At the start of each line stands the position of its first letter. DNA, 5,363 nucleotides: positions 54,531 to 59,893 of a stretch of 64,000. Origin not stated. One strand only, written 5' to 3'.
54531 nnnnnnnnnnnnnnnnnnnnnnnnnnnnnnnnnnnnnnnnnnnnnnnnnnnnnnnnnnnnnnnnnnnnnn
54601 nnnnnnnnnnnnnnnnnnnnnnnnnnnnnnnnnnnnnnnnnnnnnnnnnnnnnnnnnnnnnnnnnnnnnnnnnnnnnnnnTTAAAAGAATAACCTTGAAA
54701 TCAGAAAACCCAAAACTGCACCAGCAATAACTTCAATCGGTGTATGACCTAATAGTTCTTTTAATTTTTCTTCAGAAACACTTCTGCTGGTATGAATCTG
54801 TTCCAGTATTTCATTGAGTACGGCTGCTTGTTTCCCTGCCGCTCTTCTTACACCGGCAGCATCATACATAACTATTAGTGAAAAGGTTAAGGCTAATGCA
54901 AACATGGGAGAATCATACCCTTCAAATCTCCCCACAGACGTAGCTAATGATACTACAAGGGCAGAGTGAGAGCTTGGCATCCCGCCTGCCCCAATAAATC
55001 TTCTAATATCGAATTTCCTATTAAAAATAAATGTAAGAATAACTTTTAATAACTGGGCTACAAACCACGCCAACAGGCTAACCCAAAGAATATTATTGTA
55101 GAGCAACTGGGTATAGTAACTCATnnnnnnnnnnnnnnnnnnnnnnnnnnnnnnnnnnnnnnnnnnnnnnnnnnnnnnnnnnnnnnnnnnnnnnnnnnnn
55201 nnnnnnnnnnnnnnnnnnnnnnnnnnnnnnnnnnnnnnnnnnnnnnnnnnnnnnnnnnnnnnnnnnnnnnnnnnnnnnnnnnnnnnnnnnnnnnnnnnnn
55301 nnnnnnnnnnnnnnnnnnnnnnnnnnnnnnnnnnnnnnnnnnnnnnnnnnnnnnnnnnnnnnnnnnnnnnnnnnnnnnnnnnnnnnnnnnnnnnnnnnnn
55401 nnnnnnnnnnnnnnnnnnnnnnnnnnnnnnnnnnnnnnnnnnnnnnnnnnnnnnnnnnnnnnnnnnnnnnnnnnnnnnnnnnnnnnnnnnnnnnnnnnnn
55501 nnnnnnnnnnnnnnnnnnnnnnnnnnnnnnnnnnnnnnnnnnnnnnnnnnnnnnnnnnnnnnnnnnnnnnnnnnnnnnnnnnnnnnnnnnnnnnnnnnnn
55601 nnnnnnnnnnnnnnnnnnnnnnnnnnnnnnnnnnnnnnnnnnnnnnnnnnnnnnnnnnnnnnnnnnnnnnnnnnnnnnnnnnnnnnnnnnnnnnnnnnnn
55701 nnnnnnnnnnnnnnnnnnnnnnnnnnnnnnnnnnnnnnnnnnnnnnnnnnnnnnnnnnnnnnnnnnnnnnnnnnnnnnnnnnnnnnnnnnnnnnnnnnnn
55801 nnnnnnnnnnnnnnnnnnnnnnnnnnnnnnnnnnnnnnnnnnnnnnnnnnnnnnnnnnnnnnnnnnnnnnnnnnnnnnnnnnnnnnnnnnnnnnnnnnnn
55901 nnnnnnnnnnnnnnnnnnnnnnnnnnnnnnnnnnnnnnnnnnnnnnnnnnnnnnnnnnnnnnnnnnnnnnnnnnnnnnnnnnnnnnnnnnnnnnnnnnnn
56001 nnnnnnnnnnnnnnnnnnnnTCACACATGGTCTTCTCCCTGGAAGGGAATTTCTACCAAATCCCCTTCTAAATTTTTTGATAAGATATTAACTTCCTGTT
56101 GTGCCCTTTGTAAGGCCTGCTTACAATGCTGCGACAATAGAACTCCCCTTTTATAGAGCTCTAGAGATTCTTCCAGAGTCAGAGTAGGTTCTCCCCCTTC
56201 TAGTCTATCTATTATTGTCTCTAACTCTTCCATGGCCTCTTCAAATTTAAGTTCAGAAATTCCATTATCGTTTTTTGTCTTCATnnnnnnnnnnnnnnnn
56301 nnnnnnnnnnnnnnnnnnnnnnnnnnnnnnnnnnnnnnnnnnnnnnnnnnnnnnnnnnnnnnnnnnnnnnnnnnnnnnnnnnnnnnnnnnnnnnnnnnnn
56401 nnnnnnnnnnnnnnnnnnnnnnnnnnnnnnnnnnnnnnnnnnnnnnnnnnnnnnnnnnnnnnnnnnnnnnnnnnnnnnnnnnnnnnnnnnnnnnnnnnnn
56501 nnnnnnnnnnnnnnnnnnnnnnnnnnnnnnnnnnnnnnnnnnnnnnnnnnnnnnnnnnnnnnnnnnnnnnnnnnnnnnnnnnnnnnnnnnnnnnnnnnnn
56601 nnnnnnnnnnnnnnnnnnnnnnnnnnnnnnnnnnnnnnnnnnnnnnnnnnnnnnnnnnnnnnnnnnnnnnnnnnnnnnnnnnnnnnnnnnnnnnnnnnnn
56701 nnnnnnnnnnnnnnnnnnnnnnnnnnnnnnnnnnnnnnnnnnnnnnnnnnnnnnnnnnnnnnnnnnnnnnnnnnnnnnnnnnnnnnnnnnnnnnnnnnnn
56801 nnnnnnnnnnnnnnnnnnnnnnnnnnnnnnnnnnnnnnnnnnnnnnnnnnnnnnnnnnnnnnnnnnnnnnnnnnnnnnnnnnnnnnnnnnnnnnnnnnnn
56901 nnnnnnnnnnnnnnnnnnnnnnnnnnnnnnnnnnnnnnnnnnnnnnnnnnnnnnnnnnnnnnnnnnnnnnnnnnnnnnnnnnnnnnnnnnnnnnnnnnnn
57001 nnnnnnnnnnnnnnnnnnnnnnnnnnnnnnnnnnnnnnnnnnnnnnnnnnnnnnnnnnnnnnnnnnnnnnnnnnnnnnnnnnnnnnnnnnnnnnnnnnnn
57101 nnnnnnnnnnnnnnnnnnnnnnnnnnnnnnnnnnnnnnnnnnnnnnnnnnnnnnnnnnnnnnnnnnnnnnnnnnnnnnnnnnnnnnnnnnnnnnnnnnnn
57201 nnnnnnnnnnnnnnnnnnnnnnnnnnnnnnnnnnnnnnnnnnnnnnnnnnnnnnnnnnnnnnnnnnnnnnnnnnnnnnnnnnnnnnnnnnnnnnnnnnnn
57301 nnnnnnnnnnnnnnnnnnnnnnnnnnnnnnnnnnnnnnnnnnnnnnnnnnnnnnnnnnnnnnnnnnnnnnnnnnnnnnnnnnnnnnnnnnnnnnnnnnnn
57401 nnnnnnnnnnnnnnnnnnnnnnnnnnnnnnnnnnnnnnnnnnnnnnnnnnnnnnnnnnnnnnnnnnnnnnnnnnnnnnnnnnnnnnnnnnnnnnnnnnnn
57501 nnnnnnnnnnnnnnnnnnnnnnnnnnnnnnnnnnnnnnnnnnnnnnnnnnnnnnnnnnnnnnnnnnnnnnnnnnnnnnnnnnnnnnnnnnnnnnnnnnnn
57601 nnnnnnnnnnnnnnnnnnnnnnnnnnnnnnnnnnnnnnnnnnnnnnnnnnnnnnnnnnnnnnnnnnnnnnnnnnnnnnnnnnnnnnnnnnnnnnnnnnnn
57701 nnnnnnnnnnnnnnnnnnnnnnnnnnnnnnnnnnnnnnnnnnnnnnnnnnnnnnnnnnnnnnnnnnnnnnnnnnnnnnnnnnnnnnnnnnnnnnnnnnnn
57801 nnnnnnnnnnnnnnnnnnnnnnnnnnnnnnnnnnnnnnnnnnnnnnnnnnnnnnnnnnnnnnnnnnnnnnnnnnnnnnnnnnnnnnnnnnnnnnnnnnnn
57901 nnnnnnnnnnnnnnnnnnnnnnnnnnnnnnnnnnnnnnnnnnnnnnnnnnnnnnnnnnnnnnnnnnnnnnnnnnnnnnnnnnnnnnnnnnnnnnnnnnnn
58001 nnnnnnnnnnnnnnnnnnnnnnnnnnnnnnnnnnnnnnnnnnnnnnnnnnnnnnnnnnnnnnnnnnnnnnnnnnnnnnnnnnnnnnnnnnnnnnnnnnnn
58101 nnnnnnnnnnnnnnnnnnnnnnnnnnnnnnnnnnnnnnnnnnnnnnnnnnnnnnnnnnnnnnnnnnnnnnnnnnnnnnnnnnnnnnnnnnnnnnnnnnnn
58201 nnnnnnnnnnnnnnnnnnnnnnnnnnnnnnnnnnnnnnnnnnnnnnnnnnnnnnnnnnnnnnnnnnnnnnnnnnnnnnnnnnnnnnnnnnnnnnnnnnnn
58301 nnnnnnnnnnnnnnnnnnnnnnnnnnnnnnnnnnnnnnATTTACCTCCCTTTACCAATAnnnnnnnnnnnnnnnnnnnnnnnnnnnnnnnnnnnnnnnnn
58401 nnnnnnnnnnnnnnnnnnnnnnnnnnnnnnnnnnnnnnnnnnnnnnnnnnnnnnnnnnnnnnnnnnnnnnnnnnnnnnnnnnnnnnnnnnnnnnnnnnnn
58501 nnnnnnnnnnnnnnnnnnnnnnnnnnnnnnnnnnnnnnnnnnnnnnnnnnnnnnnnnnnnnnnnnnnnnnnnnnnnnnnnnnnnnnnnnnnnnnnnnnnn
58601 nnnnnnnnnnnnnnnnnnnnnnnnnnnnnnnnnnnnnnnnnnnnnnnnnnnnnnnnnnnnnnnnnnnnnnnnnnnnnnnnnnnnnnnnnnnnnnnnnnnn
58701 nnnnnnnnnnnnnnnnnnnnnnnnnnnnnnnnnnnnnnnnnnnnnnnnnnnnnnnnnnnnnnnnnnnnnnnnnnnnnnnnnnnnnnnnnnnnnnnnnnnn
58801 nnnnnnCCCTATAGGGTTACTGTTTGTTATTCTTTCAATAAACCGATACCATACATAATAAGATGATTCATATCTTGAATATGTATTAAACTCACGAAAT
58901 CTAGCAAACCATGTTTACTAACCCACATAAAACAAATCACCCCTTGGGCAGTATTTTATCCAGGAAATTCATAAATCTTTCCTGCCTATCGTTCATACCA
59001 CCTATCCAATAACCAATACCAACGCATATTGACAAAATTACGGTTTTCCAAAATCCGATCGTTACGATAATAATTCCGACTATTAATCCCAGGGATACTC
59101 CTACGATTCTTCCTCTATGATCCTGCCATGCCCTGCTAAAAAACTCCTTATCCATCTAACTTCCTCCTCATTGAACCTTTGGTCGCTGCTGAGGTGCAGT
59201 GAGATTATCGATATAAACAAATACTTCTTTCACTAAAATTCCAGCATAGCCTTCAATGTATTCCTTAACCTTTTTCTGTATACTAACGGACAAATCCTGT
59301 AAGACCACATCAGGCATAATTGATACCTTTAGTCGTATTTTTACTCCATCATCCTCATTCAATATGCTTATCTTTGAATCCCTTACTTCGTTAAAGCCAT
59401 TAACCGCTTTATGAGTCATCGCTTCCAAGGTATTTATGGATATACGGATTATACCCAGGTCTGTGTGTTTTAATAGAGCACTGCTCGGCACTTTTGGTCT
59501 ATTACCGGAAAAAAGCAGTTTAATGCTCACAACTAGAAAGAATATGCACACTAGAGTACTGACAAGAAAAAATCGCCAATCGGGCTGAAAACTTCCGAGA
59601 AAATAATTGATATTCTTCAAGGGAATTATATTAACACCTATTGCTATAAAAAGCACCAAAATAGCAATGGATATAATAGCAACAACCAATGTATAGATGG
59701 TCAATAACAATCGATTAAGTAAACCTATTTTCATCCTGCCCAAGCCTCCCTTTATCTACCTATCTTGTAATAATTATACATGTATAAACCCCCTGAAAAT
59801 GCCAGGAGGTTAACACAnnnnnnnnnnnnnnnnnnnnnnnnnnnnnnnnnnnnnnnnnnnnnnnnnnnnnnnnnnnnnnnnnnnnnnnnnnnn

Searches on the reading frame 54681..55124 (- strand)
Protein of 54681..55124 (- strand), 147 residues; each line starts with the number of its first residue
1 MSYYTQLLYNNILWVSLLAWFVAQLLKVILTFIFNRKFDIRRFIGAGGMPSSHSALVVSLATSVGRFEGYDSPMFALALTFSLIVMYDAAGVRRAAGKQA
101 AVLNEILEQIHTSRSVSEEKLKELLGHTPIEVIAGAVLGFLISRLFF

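Call 5: search_protein_families(library=pfam, proteins=[window:54681-55124:-])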
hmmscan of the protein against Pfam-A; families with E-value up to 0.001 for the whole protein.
window:54681-55124:- (147 aa): 1 family
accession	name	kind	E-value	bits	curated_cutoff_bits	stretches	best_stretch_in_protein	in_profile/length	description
PF02681.20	DUF212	-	2.8e-53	179.9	26.5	1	9-142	2-126/126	Divergent PAP2 family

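Call 6: search_protein_families(library=ncbifam, proteins=[window:54681-55124:-], max_evalue=0.01)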
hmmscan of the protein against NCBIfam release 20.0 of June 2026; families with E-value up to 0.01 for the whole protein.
window:54681-55124:- (147 aa): 0 families

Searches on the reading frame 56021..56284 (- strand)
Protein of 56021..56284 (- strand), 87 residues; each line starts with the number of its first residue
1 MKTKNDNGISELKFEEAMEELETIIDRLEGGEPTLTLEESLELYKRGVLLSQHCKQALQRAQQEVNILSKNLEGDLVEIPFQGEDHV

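Call 5: search_protein_families(library=pfam, proteins=[window:56021-56284:-])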
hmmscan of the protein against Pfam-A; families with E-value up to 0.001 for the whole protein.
window:56021-56284:- (87 aa): 1 family
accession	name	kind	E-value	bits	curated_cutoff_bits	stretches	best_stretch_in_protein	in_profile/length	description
PF02609.21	Exonuc_VII_S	-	5.4e-19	68.4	24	1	14-66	1-51/52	Exonuclease VII small subunit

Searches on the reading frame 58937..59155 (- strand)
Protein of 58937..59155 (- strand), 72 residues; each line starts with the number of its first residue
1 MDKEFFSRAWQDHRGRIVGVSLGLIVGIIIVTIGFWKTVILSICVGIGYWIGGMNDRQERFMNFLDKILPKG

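Call 42: search_protein_families(library=pfam, proteins=[window:58937-59155:-])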
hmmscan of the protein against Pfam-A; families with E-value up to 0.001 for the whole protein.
window:58937-59155:- (72 aa): 1 family
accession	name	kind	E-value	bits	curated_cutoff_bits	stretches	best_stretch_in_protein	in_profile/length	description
PF10031.14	DUF2273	-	8.2e-19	67.8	25.4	1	10-53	2-45/48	Small integral membrane protein (DUF2273)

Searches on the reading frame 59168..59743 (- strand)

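Call 42: search_protein_families(library=pfam, proteins=[window:59168-59743:-])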
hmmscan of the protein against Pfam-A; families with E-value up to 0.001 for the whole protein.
window:59168-59743:- (191 aa): 1 family
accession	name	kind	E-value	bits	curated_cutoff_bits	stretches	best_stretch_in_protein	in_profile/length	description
PF03780.18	Asp23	-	4.6e-05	24.2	28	1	101-180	29-106/108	Asp23 family, cell envelope-related function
